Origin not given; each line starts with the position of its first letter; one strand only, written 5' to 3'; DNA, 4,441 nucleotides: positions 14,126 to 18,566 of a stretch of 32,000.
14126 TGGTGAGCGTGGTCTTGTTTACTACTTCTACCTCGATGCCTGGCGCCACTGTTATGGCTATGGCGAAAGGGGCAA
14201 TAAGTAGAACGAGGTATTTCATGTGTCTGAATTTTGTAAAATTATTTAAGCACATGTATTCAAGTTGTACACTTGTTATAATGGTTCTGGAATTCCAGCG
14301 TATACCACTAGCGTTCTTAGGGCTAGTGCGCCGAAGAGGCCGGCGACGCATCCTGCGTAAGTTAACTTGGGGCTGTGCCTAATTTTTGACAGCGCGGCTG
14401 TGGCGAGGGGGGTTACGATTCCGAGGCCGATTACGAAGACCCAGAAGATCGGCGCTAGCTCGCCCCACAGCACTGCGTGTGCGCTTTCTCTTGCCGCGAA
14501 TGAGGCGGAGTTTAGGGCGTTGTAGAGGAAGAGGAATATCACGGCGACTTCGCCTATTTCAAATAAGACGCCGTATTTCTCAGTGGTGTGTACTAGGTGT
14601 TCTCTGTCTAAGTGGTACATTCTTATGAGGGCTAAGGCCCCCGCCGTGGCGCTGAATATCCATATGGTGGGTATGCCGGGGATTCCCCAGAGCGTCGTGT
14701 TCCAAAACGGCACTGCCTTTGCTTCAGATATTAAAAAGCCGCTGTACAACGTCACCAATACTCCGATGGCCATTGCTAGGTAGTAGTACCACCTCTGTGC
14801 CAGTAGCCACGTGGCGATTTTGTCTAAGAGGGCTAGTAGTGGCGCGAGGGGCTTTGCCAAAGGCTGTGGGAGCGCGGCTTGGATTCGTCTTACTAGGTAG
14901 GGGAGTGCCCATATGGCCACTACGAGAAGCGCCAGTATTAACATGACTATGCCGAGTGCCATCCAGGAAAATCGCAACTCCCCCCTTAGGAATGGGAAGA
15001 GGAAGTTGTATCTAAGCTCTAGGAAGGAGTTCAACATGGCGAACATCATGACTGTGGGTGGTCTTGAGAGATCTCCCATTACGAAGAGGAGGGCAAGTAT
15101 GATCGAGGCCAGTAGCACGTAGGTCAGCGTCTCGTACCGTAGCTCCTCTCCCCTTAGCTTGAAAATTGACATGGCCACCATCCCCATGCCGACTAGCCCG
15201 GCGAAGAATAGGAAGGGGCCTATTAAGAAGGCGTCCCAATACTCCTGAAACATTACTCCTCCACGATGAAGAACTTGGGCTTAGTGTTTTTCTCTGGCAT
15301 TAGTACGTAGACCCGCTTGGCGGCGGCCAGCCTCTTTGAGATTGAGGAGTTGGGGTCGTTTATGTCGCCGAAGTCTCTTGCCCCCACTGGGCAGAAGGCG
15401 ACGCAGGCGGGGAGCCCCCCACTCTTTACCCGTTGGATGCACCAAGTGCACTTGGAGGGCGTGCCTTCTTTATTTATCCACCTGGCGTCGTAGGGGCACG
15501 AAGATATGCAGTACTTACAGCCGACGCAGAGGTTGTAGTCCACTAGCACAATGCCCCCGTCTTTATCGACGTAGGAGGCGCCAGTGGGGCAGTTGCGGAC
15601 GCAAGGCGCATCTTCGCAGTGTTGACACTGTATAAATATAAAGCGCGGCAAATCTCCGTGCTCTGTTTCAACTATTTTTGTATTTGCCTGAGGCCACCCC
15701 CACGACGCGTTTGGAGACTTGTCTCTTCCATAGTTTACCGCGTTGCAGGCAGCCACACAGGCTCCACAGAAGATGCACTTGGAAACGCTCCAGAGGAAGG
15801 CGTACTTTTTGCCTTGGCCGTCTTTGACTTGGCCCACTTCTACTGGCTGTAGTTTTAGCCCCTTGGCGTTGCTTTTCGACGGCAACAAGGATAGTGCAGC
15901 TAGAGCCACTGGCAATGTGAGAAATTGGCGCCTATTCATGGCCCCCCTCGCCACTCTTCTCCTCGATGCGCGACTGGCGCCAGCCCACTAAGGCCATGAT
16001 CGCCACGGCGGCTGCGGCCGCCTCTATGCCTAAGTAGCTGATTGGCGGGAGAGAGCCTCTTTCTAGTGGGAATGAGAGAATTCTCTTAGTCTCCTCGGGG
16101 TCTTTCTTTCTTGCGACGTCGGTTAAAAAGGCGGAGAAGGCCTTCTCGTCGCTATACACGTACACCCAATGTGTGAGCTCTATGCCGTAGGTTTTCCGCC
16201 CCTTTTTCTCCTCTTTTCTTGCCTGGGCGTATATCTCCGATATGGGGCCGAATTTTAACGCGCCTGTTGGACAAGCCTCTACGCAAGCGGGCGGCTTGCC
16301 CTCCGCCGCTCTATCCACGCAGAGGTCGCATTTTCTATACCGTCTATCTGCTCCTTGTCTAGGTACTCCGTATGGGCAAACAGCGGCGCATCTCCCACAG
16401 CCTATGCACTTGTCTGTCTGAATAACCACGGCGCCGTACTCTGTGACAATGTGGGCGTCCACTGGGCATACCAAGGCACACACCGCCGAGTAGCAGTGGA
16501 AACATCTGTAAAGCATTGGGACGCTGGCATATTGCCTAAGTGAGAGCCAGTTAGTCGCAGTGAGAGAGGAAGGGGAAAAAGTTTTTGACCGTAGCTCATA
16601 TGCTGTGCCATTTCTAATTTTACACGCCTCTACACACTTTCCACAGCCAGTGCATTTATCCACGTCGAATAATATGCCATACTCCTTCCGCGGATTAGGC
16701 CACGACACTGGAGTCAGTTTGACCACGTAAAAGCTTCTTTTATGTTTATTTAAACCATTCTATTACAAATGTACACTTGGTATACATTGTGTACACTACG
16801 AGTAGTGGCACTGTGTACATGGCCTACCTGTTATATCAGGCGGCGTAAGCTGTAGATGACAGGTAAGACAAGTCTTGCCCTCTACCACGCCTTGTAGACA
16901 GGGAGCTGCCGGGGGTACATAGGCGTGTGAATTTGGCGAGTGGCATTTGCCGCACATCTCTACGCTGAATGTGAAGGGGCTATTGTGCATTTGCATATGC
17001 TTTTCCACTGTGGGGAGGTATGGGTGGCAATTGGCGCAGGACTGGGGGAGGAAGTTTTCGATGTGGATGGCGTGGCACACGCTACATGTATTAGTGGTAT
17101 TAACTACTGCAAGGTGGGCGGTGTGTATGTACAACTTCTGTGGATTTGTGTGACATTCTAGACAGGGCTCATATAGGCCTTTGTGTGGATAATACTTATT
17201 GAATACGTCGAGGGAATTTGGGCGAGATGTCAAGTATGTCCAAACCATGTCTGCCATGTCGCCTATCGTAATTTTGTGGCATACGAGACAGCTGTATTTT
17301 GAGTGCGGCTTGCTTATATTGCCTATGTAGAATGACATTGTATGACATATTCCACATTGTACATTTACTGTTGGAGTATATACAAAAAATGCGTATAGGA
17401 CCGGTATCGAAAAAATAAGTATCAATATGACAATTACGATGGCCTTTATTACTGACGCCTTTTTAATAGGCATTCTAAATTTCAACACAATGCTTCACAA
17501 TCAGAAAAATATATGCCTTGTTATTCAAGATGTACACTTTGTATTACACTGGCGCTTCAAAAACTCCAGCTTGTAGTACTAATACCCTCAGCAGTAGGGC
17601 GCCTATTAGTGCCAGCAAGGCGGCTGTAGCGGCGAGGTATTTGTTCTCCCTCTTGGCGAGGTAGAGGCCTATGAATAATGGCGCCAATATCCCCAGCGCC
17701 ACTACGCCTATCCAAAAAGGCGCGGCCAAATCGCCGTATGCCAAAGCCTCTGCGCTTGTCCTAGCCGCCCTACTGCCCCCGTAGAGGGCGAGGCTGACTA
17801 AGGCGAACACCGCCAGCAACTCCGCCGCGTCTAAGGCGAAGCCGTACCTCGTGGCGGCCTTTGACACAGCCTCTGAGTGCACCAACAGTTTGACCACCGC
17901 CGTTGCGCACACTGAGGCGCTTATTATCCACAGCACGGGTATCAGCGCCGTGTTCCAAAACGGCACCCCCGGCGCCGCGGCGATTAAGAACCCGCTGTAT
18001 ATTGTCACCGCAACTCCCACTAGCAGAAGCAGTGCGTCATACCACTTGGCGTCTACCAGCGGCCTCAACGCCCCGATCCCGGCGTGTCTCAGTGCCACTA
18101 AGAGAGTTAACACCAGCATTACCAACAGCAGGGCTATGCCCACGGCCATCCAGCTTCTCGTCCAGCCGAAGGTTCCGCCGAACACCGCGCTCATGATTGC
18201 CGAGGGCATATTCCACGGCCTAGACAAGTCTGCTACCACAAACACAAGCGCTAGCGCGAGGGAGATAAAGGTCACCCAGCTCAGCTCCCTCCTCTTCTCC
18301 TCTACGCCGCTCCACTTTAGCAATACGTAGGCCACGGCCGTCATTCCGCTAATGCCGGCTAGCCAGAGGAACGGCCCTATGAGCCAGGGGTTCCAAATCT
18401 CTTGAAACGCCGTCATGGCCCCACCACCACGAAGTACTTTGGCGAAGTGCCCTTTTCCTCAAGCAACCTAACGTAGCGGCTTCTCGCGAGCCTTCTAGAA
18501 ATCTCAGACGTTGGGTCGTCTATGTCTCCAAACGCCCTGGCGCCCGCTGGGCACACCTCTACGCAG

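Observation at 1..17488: A 17-kb c-type cytochrome island: maturation genes interleaved with anchored multihaem cytochromes and a quinol-oxidising module, a candidate outward electron-transfer pathway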

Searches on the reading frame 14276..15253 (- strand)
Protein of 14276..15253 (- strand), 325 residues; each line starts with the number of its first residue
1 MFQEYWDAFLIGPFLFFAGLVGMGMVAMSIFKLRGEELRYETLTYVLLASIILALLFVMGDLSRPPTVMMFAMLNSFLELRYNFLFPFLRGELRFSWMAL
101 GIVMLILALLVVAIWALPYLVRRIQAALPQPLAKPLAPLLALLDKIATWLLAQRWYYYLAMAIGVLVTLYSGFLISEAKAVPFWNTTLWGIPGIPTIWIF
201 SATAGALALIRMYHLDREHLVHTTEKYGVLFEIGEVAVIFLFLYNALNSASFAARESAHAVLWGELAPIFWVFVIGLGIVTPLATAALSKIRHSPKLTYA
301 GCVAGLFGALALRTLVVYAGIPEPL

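Call 8: search_protein_families(library=pfam, proteins=[window:14276-15253:-], max_evalue=0.01)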
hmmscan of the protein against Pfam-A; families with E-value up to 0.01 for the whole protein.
window:14276-15253:- (325 aa): 2 families
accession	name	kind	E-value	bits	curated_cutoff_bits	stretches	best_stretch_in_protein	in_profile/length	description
PF03916.19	NrfD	-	6.1e-21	75.8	25.8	1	5-321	10-309/313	Polysulphide reductase, NrfD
PF04277.18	OAD_gamma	-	0.0042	18.2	27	1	95-132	6-43/76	Oxaloacetate decarboxylase, gamma chain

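Call 41: search_solved_structures(query=window:14276-15253:-, max_evalue=0.01)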
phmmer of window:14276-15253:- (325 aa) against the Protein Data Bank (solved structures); distinct sequences matched with E-value up to 0.01: 0.

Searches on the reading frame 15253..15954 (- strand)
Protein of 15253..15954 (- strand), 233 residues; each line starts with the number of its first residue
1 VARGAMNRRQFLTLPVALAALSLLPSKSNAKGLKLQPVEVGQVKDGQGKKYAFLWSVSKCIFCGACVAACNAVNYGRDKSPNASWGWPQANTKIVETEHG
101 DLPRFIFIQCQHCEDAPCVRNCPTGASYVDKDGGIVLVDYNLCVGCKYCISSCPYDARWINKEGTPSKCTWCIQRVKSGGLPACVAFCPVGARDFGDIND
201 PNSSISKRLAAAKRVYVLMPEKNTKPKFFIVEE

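Call 8: search_protein_families(library=pfam, proteins=[window:15253-15954:-], max_evalue=0.01)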
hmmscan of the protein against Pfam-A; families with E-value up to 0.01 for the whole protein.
window:15253-15954:- (233 aa): 14 families
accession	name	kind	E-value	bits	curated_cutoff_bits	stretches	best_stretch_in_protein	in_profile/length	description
PF13247.11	Fer4_11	-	3.2e-24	85.5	26.2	1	108-197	8-99/100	4Fe-4S dicluster domain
PF12838.12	Fer4_7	-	4e-13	50.1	27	3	59-126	1-52/52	4Fe-4S dicluster domain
PF00037.32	Fer4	-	4.7e-11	42.5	21.1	2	137-157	2-22/24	4Fe-4S binding domain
PF13237.11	Fer4_10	-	1e-10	41.8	25.5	3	108-154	7-53/53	4Fe-4S dicluster domain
PF13187.11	Fer4_9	-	6.6e-10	39.3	27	4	59-126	1-51/52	4Fe-4S dicluster domain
PF12837.12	Fer4_6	-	9.9e-10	38.3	25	1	135-157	1-23/24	4Fe-4S binding domain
PF12797.12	Fer4_2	-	3.9e-07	30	24.5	1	135-155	2-22/22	4Fe-4S binding domain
PF13183.11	Fer4_8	-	1.8e-05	25.6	27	1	57-125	2-67/68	4Fe-4S dicluster domain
PF12798.12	Fer4_3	-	8.8e-05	23.5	27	0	143-157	1-15/15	4Fe-4S binding domain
PF13534.11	Fer4_17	-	0.00029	21.8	22.2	0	59-72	1-14/61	4Fe-4S dicluster domain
PF14697.11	Fer4_21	-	0.00036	21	35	1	109-156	7-55/59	4Fe-4S dicluster domain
PF13484.11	Fer4_16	-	0.00056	21.1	30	0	143-157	2-16/66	4Fe-4S double cluster binding domain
PF12800.12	Fer4_4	-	0.00099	19.7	24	0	141-156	2-17/17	4Fe-4S binding domain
PF25160.1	LdpA_Fe-S-bd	-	0.0023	18.1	27.6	1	115-156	6-41/49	LdpA Fe-S cluster-binding domain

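Call 65: search_solved_structures(query=window:15253-15954:-, max_evalue=0.00001)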
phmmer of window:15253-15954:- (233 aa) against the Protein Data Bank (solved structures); distinct sequences matched with E-value up to 0.00001: 29.
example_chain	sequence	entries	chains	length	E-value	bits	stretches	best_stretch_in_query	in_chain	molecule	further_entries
2vpw_B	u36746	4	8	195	5.4e-44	153.2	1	50-231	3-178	NRFC PROTEIN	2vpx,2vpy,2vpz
6cz7_B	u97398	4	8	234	3.3e-30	108.1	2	56-167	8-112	4Fe-4S ferredoxin, iron-sulfur binding domain protein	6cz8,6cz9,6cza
2ivf_B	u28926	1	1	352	3.6e-24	88.3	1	105-231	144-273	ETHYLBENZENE DEHYDROGENASE BETA-SUBUNIT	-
1kqf_B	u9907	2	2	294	3.7e-23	85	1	41-211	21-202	FORMATE DEHYDROGENASE, NITRATE-INDUCIBLE, IRON-SULFUR SUBUNIT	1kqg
4ydd_B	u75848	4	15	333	1.1e-21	80.2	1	108-231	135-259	DMSO reductase family type II enzyme, iron-sulfur subunit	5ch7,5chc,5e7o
6f0k_B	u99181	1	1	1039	6e-21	77.7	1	47-161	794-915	Fe-S-cluster-containing hydrogenase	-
8k9e_B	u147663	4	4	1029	1e-19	73.7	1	51-161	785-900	Fe-S-cluster-containing hydrogenase components 1-like protein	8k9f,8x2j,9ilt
6lod_B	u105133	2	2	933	5.7e-19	71.2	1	36-161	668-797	Fe-S-cluster-containing hydrogenase components 1-like protein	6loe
6btm_B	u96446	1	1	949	1.3e-18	70.1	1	99-161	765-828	Alternative Complex III subunit B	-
7qv7_B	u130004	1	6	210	4.7e-18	68.3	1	57-157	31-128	Hydrogen dependent carbon dioxide reductase subunit HycB4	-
1q16_B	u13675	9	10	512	5.8e-16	61.4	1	108-196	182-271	Respiratory nitrate reductase 1 beta chain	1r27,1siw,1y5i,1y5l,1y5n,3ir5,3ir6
3egw_B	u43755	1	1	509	1.2e-15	60.4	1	108-196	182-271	Respiratory nitrate reductase 1 beta chain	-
1y4z_B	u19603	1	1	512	1.2e-15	60.4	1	108-196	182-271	Respiratory nitrate reductase 1 beta chain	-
1h0h_B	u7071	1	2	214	2.3e-15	59.4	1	53-216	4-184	FORMATE DEHYDROGENASE SUBUNIT BETA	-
30gj_B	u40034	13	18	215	2.8e-15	59.2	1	53-216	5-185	Formate dehydrogenase, beta subunit, putative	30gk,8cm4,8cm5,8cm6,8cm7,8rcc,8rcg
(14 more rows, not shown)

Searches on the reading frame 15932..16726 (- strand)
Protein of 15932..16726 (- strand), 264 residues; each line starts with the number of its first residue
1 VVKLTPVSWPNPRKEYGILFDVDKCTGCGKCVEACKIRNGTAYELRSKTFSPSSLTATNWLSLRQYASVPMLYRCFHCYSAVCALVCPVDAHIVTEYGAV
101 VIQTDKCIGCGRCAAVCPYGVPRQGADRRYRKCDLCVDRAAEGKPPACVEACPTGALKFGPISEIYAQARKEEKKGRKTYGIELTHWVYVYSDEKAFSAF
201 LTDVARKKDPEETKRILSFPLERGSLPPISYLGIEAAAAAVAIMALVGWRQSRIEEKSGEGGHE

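Call 8: search_protein_families(library=pfam, proteins=[window:15932-16726:-], max_evalue=0.01)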
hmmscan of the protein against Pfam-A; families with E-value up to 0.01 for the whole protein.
window:15932-16726:- (264 aa): 15 families
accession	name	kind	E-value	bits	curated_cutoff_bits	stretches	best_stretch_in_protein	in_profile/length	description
PF13247.11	Fer4_11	-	1.9e-18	66.9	26.2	1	74-160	9-98/100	4Fe-4S dicluster domain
PF00037.32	Fer4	-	1.7e-16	59.7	21.1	2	100-121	1-22/24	4Fe-4S binding domain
PF12838.12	Fer4_7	-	1.3e-14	54.8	27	2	74-121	1-52/52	4Fe-4S dicluster domain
PF12837.12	Fer4_6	-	3.7e-13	49.2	25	2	100-122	2-24/24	4Fe-4S binding domain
PF13237.11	Fer4_10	-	4.5e-12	46.1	25.5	3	100-153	2-53/53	4Fe-4S dicluster domain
PF12797.12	Fer4_2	-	6.3e-12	45.1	24.5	2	99-119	2-22/22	4Fe-4S binding domain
PF13187.11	Fer4_9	-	1.3e-11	44.7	27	2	24-90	1-50/52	4Fe-4S dicluster domain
PF25160.1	LdpA_Fe-S-bd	-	1.5e-09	37.9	27.6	1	83-120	9-41/49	LdpA Fe-S cluster-binding domain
PF12800.12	Fer4_4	-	2e-09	37.4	24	2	104-120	1-17/17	4Fe-4S binding domain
PF13183.11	Fer4_8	-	5.8e-09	36.8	27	1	22-90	2-67/68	4Fe-4S dicluster domain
PF13484.11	Fer4_16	-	1.2e-07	32.8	30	0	104-119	50-65/66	4Fe-4S double cluster binding domain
PF14697.11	Fer4_21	-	1.2e-07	32.2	35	2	74-118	7-52/59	4Fe-4S dicluster domain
PF12798.12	Fer4_3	-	2.2e-07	31.6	27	1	107-120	1-14/15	4Fe-4S binding domain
PF13534.11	Fer4_17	-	1.6e-06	29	22.2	2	104-121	43-60/61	4Fe-4S dicluster domain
PF13459.11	Fer4_15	-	0.0012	20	22.4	0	18-36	1-19/66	4Fe-4S single cluster domain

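Call 64: search_solved_structures(query=window:15932-16726:-, max_evalue=0.00001)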
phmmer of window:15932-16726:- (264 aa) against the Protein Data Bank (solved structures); distinct sequences matched with E-value up to 0.00001: 29.
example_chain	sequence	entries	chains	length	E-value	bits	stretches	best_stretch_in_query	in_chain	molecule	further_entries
1kqf_B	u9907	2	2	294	1.3e-28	103.3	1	11-240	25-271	FORMATE DEHYDROGENASE, NITRATE-INDUCIBLE, IRON-SULFUR SUBUNIT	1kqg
6cz7_B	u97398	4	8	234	5.8e-20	75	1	16-133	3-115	4Fe-4S ferredoxin, iron-sulfur binding domain protein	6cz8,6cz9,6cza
2vpw_B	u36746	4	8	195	4.8e-19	72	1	15-171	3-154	NRFC PROTEIN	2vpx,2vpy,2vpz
30gj_B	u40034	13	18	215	1.4e-16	63.9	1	20-180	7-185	Formate dehydrogenase, beta subunit, putative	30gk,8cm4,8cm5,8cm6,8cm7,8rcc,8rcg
8rc8_B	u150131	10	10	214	1.5e-16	63.8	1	20-180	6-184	Formate dehydrogenase, beta subunit, putative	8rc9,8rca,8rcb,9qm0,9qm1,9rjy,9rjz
6sdr_B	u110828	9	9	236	2.2e-16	63.3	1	20-180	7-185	Formate dehydrogenase, beta subunit, putative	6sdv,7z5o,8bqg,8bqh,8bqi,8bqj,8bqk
1h0h_B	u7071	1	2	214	8.9e-16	61.2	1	17-171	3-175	FORMATE DEHYDROGENASE SUBUNIT BETA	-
9vap_B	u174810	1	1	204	3.5e-15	59.3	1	19-125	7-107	4Fe-4S dicluster domain-containing protein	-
8c0z_C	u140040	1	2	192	2.1e-14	56.8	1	18-159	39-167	Iron-sulfur cluster-binding protein potential subunit of aldehyde oxidoreductase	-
4ydd_B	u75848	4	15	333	7.2e-14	55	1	52-171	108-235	DMSO reductase family type II enzyme, iron-sulfur subunit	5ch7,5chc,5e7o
9mqx_E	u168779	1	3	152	9.2e-13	51.3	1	19-172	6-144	Fe-S-cluster-containing hydrogenase subunit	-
8k9e_B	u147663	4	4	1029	6.6e-12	48.5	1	12-123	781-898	Fe-S-cluster-containing hydrogenase components 1-like protein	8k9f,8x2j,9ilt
7qv7_A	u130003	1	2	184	1.2e-11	47.7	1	18-121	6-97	Hydrogen dependent carbon dioxide reductase subunit HycB3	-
1q16_B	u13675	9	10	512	2.5e-11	46.7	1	74-159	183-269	Respiratory nitrate reductase 1 beta chain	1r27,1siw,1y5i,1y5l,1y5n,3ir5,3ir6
1y4z_B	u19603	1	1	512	1e-10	44.6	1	74-159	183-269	Respiratory nitrate reductase 1 beta chain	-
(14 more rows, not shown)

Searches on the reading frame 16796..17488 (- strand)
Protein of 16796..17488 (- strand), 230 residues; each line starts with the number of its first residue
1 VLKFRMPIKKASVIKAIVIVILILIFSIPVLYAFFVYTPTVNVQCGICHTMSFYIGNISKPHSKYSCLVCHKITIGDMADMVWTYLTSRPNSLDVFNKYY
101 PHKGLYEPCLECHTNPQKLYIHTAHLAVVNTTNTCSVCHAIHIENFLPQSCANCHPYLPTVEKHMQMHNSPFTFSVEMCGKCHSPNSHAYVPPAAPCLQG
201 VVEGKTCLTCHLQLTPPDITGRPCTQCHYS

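Call 8: search_protein_families(library=pfam, proteins=[window:16796-17488:-], max_evalue=0.01)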
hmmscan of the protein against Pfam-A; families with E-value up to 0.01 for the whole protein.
window:16796-17488:- (230 aa): 1 family
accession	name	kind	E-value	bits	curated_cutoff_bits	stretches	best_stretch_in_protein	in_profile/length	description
PF14522.11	Cytochrome_C7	-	7.1e-09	35.8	24.8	1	139-211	5-66/67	Cytochrome c7 and related cytochrome c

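Call 40: search_solved_structures(query=window:16796-17488:-, max_evalue=1, show_alignments=1)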
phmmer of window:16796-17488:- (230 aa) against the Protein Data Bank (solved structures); distinct sequences matched with E-value up to 1: 11.
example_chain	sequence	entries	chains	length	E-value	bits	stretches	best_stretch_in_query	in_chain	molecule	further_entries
3ov0_A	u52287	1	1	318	1.6e-05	27.7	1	100-228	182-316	Cytochrome c family protein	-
3oue_A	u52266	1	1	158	8.3e-05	25.4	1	99-228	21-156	Cytochrome c family protein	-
4fas_A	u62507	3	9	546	0.0079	18.9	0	101-140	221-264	Hydroxylamine oxidoreductase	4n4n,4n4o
1fgj_A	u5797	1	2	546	0.0086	18.8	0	101-140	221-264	HYDROXYLAMINE OXIDOREDUCTASE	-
6ml2_A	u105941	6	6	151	0.0092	18.7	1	139-186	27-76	Zinc finger and BTB domain-containing protein 24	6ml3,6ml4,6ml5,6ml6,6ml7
6m0p_A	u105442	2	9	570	0.0096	18.6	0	101-140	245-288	Aerobic hydroxylamine oxidoreductase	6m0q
9l08_A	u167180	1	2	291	0.02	17.6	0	166-224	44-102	Covalently Connected Cytochrome c555 trimer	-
8gn4_A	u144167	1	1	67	0.09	15.4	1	150-189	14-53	Zinc finger and BTB domain-containing protein 10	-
8gn3_A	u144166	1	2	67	0.095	15.4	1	150-189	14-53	Zinc finger and BTB domain-containing protein 10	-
3ouq_A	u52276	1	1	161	0.16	14.6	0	29-156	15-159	Cytochrome c family protein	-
1rwj_A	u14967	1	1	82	0.22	14.1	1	99-156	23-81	Cytochrome c family protein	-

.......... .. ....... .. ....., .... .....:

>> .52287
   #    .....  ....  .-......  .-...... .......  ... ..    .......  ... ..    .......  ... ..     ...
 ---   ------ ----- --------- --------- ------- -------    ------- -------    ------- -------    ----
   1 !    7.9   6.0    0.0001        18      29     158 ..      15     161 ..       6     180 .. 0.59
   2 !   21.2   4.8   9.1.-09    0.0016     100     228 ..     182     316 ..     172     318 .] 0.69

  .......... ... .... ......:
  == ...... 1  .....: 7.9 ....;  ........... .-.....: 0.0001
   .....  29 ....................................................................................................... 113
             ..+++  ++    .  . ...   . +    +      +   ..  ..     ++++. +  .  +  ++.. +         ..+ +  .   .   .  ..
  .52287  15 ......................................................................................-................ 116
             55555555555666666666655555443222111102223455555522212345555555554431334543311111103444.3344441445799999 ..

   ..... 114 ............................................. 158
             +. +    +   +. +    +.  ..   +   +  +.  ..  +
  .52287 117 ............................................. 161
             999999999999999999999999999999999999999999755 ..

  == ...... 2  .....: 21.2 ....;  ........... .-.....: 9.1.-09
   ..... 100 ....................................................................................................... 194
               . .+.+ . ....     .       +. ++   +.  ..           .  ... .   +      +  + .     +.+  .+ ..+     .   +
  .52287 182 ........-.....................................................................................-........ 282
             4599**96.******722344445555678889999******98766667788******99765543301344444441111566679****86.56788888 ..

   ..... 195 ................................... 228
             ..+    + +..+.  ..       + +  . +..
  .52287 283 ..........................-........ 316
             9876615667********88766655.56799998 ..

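Call 47: search_protein_families(library=ncbifam, proteins=[window:16796-17488:-], max_evalue=0.001)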
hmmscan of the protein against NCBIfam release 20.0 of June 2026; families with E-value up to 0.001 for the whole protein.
window:16796-17488:- (230 aa): 1 family
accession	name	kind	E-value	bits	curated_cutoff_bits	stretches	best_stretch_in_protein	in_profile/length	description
TIGR04257.1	nanowire_3heme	domain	0.0002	21.5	40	0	101-155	19-74/75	c(7)-type cytochrome triheme domain-containing protein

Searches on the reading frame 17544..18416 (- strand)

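Call 15: search_protein_families(library=pfam, proteins=[window:17544-18416:-], max_evalue=0.001)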
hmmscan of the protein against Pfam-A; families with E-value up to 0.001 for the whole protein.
window:17544-18416:- (290 aa): 1 family
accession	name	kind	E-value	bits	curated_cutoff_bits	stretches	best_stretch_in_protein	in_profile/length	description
PF03916.19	NrfD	-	5.1e-22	79.3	25.8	1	8-285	10-309/313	Polysulphide reductase, NrfD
